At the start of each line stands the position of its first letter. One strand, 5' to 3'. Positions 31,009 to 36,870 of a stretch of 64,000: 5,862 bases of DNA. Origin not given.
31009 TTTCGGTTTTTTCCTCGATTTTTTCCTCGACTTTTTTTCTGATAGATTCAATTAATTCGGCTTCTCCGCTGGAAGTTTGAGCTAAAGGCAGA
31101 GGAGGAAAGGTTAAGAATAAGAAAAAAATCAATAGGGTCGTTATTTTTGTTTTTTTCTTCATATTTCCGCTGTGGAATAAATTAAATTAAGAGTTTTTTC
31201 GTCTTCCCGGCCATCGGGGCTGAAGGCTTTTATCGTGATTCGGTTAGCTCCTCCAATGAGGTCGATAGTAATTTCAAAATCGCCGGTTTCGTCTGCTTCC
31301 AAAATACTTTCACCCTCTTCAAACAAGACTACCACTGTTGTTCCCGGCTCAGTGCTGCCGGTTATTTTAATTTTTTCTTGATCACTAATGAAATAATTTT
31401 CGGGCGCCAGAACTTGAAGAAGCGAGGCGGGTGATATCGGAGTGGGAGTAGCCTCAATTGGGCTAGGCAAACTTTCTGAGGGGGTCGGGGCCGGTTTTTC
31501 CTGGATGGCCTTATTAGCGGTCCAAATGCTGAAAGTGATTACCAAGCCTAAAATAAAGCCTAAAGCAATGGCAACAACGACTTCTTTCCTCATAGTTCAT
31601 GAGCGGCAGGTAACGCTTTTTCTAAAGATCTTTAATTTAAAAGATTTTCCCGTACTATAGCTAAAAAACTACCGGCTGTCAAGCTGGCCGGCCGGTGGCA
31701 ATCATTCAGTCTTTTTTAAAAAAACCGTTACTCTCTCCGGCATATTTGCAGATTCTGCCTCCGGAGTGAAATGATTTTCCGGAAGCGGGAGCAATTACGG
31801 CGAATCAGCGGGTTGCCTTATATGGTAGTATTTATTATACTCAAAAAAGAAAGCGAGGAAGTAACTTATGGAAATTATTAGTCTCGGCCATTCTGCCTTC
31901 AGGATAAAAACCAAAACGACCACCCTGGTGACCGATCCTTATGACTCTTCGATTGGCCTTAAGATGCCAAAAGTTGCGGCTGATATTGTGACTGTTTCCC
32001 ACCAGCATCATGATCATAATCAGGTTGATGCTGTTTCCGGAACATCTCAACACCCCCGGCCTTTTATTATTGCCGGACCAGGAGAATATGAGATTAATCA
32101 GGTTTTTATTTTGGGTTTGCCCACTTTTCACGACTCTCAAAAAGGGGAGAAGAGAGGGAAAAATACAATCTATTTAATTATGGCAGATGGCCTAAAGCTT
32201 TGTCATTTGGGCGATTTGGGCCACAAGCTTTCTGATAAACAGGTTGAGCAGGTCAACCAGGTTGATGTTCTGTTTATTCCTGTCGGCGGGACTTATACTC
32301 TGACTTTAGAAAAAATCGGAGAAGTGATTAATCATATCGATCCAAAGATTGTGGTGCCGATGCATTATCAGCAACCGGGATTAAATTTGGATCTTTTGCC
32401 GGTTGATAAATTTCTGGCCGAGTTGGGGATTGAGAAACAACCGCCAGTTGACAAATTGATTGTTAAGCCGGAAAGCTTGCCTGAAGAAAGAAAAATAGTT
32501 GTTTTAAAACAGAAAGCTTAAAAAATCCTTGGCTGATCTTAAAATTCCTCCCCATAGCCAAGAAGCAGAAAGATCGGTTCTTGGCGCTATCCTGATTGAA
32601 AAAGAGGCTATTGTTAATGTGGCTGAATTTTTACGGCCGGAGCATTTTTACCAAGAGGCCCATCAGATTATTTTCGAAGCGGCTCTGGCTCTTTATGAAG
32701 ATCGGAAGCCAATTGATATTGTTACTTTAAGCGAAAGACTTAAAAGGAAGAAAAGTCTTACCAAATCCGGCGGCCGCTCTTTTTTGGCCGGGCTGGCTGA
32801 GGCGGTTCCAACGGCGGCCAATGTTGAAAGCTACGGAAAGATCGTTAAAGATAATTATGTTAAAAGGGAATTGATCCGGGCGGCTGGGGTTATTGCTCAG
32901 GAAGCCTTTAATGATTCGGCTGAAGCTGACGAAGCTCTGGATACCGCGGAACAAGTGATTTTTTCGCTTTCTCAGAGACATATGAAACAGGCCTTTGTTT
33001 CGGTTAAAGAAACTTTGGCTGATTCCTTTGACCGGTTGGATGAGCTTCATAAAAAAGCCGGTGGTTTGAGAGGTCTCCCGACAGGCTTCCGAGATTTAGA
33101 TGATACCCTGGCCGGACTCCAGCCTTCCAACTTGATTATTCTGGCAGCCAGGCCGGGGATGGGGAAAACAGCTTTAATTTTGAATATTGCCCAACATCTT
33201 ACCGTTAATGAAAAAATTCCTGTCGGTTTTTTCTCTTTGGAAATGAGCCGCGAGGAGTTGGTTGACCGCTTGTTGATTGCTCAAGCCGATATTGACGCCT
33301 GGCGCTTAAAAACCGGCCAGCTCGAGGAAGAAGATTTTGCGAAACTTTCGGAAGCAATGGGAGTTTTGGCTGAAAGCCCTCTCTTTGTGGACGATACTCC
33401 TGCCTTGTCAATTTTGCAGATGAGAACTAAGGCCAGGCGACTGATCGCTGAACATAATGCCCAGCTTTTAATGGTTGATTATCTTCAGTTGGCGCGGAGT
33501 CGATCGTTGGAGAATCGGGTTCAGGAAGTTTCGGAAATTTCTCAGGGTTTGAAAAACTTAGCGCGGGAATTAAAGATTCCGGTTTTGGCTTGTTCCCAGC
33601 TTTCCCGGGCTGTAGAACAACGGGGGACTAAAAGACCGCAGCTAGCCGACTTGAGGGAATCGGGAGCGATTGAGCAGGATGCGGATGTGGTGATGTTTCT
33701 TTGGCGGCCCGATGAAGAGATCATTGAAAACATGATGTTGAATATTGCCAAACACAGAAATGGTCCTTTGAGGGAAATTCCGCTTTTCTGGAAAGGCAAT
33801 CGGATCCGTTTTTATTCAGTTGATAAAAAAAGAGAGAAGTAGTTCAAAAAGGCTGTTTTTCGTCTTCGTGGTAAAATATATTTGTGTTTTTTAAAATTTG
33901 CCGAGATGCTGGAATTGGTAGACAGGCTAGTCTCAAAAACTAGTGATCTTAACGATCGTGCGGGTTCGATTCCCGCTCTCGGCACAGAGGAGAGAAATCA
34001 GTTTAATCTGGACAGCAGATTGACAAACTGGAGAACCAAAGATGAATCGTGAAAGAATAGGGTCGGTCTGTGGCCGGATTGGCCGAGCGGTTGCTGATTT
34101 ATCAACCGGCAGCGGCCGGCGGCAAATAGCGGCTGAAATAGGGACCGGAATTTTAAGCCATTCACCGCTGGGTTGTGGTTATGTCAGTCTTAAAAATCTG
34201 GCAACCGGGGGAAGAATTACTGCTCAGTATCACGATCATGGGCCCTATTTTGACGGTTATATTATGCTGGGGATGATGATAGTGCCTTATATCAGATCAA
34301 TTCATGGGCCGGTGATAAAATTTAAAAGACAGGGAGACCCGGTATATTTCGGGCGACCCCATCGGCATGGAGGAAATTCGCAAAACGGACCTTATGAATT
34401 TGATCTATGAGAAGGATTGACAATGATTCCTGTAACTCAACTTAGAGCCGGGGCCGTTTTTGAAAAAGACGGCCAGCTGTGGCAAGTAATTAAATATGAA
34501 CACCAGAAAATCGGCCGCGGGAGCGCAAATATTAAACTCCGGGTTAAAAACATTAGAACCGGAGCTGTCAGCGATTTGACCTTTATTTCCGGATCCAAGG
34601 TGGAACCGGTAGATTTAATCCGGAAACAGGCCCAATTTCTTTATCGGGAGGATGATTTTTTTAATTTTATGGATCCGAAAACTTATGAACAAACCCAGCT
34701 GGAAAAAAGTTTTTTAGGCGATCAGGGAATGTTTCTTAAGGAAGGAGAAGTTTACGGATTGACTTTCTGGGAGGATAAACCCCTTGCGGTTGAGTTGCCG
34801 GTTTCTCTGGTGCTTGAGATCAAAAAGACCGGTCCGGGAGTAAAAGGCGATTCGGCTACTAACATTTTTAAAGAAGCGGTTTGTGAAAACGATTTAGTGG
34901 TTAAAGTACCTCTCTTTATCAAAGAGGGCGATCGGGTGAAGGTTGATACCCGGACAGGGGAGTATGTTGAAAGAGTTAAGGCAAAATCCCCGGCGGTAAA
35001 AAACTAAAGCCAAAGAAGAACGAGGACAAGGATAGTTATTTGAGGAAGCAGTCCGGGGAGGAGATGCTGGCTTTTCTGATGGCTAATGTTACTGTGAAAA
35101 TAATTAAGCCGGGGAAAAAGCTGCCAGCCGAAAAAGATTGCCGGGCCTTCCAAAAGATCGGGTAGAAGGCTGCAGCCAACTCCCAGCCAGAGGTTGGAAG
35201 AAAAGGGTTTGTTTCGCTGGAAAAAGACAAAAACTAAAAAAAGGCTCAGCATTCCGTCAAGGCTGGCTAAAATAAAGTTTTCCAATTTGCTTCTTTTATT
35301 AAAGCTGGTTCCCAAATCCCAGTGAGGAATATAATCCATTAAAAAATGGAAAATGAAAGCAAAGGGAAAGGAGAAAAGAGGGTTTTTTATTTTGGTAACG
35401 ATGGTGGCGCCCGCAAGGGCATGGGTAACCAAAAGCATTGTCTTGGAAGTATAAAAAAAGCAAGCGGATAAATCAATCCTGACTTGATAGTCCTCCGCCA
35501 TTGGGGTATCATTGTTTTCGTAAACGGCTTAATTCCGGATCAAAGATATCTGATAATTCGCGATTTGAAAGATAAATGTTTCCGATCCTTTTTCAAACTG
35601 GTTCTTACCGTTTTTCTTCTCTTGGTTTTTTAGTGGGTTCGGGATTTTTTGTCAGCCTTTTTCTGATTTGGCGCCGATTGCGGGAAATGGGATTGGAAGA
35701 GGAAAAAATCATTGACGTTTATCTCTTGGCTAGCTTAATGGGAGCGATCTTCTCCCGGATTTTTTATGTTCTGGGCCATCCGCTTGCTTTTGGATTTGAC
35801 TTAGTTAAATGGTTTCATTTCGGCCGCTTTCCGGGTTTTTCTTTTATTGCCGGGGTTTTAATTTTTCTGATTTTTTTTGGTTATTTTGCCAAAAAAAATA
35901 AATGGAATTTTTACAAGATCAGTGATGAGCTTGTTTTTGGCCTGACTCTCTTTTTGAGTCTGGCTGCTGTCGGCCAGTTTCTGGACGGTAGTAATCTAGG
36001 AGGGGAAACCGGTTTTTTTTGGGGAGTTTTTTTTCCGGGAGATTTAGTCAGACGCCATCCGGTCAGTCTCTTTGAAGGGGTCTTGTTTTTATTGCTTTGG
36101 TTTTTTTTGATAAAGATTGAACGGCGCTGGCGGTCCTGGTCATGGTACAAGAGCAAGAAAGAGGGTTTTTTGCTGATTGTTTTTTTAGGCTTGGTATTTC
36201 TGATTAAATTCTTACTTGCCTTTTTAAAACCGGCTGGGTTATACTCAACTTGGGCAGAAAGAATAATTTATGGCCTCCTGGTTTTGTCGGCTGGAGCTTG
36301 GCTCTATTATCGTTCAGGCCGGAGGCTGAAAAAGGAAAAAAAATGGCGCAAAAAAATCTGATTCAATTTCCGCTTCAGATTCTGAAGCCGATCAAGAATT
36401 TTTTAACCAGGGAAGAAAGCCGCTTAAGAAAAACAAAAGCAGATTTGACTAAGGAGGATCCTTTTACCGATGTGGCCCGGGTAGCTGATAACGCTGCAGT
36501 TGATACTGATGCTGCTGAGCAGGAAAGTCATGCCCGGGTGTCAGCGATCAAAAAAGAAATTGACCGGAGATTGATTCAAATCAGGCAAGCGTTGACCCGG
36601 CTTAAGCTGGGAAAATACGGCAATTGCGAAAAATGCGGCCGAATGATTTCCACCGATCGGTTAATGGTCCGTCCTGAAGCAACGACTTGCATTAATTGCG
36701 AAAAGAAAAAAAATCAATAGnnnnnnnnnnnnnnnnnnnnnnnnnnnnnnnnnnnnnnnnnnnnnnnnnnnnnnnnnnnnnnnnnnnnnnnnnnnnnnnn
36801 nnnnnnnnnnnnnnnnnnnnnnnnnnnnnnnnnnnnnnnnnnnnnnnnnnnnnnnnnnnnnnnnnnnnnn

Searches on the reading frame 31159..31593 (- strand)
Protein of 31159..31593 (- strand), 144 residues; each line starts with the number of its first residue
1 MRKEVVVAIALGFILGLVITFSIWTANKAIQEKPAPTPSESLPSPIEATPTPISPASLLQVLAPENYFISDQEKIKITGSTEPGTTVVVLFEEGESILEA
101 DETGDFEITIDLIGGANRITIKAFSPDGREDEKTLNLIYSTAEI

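Call 35: search_protein_families(library=pfam, proteins=[window:31159-31593:-], max_evalue=0.001)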
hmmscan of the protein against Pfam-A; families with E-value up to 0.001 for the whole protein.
window:31159-31593:- (144 aa): 2 families
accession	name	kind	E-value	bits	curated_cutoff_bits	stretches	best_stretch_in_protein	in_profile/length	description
PF17936.7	Big_6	-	2.3e-06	28.2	27.6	1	63-122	4-65/83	Bacterial Ig domain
PF09136.16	Glucodextran_B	-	6.7e-06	26.4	27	1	59-135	3-77/83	Glucodextranase, domain B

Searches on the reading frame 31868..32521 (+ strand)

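Call 35: search_protein_families(library=pfam, proteins=[window:31868-32521:+], max_evalue=0.001)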
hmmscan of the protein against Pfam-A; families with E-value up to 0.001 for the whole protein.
window:31868-32521:+ (217 aa): 2 families
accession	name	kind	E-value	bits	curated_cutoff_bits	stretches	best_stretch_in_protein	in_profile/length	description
PF13483.12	Lactamase_B_3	-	8e-52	175.9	24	1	3-166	2-160/160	Beta-lactamase superfamily domain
PF12706.13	Lactamase_B_2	-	8e-09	35.8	27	1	81-167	105-200/200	Beta-lactamase superfamily domain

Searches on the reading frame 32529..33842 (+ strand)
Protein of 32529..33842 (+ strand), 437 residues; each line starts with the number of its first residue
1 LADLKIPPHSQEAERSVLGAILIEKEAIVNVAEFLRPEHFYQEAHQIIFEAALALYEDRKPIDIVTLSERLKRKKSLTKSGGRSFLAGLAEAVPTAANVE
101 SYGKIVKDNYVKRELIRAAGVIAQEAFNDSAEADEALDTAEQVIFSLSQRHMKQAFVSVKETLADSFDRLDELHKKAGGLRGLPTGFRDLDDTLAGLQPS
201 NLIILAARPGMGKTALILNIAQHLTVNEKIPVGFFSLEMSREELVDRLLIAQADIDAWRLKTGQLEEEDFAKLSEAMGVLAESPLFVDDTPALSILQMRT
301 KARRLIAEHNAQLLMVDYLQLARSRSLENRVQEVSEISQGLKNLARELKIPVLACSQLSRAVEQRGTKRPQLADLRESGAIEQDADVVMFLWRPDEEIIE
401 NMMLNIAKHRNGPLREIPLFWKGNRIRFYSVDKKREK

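Call 35: search_protein_families(library=pfam, proteins=[window:32529-33842:+], max_evalue=0.001)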
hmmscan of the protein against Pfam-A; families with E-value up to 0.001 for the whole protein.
window:32529-33842:+ (437 aa): 5 families
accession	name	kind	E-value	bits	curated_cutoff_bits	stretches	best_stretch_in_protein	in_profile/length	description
PF03796.21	DnaB_C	-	2.8e-97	325.5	27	1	182-429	1-254/255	DnaB-like helicase C terminal domain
PF00772.26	DnaB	-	7.2e-37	126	23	1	7-108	2-103/103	DnaB-like helicase N terminal domain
PF13481.12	AAA_25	-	5.9e-12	46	27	1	188-357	20-189/195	AAA domain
PF07693.20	KAP_NTPase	-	4.6e-05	23.2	20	0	198-347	18-148/293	KAP family P-loop domain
PF06745.19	ATPase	-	0.00022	21.1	26.6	1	184-386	2-190/231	KaiC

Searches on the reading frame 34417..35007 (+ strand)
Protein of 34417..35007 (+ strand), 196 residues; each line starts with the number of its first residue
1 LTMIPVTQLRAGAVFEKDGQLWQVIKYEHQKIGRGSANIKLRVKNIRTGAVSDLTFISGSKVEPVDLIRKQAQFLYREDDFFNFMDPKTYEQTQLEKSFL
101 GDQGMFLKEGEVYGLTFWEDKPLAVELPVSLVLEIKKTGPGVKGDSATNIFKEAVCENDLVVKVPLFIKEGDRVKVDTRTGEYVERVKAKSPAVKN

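Call 50: search_protein_families(library=pfam, proteins=[window:34417-35007:+], max_evalue=0.001)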
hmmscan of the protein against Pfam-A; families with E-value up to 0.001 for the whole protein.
window:34417-35007:+ (196 aa): 3 families
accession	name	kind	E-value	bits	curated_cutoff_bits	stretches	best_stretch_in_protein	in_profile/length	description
PF09285.17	Elong-fact-P_C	-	2.5e-23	82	25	1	132-186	2-56/56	Elongation factor P, C-terminal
PF01132.26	EFP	-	2.2e-19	69.6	27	1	70-123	1-54/54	Elongation factor P (EF-P) OB domain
PF08207.18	EFP_N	-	2.1e-17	63.3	23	1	7-62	3-58/58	Elongation factor P (EF-P) KOW-like domain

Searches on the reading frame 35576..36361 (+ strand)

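Call 50: search_protein_families(library=pfam, proteins=[window:35576-36361:+], max_evalue=0.001)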
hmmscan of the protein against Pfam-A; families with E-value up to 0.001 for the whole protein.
window:35576-36361:+ (261 aa): 1 family
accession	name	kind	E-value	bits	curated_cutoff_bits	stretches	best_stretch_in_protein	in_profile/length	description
PF01790.23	LGT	-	3.1e-18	66.4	24.9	1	3-222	1-215/240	Prolipoprotein diacylglyceryl transferase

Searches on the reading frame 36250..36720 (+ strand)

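Call 84: search_protein_families(library=pfam, proteins=[window:36250-36720:+], max_evalue=0.0001)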
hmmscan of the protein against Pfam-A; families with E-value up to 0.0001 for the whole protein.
window:36250-36720:+ (156 aa): 1 family
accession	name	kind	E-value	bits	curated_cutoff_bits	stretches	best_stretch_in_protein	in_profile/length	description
PF01258.23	zf-dskA_traR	-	9.1e-11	42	24.9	1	121-155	1-35/36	Prokaryotic dksA/traR C4-type zinc finger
